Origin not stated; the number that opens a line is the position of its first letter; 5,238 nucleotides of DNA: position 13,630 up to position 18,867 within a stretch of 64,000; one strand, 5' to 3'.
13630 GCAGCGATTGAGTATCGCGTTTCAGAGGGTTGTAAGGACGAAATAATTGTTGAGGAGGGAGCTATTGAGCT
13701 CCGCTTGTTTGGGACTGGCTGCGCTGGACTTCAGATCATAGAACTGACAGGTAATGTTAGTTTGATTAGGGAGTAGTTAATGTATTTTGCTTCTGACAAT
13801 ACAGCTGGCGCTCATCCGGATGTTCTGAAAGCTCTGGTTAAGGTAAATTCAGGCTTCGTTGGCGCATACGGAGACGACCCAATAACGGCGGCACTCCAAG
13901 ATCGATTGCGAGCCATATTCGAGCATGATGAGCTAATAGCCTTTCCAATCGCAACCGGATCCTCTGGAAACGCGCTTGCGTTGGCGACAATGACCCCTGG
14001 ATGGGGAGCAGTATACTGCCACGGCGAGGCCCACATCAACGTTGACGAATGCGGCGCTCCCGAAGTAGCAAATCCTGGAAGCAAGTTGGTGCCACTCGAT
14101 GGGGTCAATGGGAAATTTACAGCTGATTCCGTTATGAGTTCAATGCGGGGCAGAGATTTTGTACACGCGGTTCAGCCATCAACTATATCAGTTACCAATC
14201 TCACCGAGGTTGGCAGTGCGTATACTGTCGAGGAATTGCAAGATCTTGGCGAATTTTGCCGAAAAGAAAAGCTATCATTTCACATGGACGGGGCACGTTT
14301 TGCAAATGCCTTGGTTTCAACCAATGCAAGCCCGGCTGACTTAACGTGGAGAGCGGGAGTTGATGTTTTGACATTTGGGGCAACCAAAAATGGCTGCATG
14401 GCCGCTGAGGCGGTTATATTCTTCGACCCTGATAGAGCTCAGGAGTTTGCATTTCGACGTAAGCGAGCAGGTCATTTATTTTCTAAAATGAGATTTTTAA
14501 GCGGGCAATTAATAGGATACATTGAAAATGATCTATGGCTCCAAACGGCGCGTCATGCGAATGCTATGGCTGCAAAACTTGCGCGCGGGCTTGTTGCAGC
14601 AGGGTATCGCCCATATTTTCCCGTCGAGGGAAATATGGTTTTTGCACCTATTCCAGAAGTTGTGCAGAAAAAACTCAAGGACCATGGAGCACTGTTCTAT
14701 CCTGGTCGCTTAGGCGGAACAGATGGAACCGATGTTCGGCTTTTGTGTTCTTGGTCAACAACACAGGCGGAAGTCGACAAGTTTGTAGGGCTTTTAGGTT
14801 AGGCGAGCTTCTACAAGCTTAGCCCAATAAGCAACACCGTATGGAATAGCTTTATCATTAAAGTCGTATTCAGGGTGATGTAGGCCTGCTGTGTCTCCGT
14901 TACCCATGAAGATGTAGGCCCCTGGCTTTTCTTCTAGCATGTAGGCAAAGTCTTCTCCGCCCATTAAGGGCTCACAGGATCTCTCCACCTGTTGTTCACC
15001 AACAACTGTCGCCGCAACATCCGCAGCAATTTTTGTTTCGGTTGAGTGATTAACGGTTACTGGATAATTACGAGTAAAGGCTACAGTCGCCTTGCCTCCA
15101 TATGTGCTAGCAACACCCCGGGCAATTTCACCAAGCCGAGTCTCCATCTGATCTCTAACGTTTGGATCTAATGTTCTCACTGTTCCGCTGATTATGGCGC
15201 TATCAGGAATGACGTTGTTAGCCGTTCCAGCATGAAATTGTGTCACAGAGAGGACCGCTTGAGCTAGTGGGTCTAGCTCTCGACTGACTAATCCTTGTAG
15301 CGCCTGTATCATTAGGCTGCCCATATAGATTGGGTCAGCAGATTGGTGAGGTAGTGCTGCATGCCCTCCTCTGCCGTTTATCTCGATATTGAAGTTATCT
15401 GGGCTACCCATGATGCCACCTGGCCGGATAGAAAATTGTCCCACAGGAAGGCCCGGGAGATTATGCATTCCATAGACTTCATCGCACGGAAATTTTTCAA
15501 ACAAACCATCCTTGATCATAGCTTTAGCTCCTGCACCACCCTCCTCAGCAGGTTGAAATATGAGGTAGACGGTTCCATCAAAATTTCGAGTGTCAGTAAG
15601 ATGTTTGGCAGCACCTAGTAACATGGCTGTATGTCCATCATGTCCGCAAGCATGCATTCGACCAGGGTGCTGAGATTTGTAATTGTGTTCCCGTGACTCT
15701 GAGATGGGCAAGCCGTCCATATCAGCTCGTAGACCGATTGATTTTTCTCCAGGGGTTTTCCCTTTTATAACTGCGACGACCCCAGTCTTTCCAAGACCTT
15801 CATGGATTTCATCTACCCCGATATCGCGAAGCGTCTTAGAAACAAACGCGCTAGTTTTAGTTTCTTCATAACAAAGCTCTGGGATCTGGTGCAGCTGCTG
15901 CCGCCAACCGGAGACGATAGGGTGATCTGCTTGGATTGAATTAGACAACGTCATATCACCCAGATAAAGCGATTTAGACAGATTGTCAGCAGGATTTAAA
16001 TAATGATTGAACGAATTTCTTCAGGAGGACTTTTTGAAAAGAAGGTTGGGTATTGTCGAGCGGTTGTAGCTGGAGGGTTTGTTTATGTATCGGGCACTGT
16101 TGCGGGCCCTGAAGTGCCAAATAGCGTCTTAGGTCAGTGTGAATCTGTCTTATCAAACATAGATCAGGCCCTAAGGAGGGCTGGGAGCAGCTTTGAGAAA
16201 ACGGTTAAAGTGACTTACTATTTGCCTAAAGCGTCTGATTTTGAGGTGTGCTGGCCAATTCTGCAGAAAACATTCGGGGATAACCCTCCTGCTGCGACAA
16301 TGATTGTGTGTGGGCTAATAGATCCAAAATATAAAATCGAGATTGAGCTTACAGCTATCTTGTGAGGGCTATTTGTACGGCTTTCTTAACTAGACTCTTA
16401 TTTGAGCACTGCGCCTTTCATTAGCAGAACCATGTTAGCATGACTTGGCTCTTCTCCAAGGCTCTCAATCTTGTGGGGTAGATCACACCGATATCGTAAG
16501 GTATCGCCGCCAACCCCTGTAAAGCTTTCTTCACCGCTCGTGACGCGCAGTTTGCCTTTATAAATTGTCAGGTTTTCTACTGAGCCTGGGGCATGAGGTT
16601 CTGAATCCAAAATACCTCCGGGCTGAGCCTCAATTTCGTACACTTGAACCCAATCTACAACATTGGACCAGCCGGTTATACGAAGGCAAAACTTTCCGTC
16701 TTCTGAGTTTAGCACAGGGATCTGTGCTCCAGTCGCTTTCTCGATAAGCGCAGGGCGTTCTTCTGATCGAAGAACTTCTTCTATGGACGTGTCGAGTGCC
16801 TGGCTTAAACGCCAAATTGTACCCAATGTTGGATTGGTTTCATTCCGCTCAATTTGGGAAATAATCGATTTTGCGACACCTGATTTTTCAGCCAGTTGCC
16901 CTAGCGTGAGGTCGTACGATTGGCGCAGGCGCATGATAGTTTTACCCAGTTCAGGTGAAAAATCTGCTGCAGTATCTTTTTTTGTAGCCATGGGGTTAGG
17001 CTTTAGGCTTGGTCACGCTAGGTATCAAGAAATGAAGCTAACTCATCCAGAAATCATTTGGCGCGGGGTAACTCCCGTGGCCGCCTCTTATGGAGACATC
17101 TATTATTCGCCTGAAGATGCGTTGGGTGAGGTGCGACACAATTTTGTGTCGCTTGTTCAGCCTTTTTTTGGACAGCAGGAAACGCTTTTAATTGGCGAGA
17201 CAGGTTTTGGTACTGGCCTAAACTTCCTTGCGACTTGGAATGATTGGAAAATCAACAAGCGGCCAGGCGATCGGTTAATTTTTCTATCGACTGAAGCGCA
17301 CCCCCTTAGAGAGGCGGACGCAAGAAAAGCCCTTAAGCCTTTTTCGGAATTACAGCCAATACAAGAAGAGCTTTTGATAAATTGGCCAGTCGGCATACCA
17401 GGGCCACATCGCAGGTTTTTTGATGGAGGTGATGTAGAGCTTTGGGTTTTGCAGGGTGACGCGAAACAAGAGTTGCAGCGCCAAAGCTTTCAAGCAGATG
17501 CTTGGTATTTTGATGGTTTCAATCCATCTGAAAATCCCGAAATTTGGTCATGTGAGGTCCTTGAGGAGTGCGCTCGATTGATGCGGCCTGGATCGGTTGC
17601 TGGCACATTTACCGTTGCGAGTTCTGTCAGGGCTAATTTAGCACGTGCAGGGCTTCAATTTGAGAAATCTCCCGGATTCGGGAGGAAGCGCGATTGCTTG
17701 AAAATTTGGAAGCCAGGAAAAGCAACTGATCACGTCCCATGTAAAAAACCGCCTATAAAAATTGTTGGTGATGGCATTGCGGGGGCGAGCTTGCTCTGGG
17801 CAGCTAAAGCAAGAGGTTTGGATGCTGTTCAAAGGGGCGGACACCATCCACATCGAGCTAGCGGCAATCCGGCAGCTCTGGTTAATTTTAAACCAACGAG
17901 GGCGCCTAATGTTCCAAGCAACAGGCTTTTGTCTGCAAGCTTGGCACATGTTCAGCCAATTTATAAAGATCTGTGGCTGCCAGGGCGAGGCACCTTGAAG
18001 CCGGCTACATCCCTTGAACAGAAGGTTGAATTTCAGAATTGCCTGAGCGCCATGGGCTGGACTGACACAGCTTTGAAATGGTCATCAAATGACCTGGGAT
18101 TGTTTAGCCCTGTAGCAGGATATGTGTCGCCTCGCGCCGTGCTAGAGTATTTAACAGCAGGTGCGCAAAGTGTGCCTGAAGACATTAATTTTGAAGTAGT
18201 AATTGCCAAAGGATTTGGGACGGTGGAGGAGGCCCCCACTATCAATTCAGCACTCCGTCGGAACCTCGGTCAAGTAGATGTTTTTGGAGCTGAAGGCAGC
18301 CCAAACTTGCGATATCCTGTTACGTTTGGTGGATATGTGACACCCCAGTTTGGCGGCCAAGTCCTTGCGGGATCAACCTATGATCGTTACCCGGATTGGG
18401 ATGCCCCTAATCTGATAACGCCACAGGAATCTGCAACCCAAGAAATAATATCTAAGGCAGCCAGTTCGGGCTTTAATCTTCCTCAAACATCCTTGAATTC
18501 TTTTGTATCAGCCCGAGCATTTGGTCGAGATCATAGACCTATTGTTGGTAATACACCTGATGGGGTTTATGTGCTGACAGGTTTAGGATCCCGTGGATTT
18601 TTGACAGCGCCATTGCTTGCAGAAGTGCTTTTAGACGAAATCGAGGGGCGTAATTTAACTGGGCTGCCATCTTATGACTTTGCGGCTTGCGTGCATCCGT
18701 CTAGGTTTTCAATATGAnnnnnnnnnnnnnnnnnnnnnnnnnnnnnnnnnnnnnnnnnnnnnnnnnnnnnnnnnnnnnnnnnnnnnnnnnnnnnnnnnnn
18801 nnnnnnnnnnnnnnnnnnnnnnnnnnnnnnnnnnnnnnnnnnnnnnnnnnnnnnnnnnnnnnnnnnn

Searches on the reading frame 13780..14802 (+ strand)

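Call 101: search_protein_families(library=pfam, proteins=[window:13780-14802:+], max_evalue=1e-8)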
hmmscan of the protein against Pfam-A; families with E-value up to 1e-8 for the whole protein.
window:13780-14802:+ (340 aa): 1 family
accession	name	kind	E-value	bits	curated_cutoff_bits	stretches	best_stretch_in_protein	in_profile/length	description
PF01212.27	Beta_elim_lyase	-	2.8e-46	158.6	27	1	3-288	2-282/288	Beta-eliminating lyase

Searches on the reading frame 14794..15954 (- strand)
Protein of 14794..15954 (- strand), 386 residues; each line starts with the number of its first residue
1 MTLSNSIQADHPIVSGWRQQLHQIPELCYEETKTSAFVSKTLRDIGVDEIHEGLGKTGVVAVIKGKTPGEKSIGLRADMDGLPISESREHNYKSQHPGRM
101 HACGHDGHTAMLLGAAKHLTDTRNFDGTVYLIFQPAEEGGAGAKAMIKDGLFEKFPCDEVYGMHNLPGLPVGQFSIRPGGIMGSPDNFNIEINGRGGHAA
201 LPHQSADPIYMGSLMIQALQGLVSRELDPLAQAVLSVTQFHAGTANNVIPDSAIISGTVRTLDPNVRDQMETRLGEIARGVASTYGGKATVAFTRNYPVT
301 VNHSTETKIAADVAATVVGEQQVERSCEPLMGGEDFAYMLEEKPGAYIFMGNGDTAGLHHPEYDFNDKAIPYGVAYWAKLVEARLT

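Call 102: search_protein_families(library=pfam, proteins=[window:14794-15954:-], max_evalue=1e-8)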
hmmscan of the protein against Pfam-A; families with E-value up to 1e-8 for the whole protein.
window:14794-15954:- (386 aa): 2 families
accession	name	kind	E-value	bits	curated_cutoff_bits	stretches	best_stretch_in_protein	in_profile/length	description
PF01546.33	Peptidase_M20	-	5.2e-51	173.9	24.6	1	75-382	2-205/206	Peptidase family M20/M25/M40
PF07687.19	M20_dimer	-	3.1e-11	43.6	21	1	188-279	9-100/107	Peptidase dimerisation domain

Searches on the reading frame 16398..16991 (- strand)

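Call 102: search_protein_families(library=pfam, proteins=[window:16398-16991:-], max_evalue=1e-8)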
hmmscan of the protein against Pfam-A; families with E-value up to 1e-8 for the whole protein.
window:16398-16991:- (197 aa): 1 family
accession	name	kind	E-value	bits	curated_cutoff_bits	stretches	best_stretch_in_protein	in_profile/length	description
PF01381.28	HTH_3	-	7.9e-15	55.1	23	1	19-72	1-54/55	Helix-turn-helix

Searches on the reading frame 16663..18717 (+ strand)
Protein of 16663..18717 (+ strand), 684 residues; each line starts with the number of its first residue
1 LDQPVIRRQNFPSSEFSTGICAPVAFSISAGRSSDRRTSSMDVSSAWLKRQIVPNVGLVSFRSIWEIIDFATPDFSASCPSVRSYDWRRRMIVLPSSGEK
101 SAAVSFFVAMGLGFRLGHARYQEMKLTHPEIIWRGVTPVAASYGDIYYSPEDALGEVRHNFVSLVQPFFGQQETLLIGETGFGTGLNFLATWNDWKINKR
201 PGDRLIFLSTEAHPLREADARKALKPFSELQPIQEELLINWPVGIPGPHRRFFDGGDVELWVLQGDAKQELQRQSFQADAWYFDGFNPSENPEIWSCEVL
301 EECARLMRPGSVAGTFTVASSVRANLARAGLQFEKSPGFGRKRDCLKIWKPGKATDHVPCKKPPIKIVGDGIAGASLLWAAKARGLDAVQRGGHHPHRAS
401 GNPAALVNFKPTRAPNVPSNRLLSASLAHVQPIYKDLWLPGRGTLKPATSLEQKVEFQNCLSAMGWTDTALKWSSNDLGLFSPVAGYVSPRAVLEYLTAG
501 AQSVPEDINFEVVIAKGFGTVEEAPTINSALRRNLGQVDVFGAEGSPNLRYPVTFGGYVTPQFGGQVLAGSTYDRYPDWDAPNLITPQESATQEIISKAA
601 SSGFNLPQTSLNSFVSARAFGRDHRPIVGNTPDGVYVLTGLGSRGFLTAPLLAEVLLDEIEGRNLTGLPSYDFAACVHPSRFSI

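Call 102: search_protein_families(library=pfam, proteins=[window:16663-18717:+], max_evalue=1e-8)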
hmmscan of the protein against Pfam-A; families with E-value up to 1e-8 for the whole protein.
window:16663-18717:+ (684 aa): 2 families
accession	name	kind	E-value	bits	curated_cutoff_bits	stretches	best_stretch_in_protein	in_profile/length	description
PF05430.17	Methyltransf_30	-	3.3e-32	111.5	22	1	229-350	2-123/124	S-adenosyl-L-methionine-dependent methyltransferase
PF01266.30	DAO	-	7e-18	65.7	27.9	1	512-656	198-350/353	FAD dependent oxidoreductase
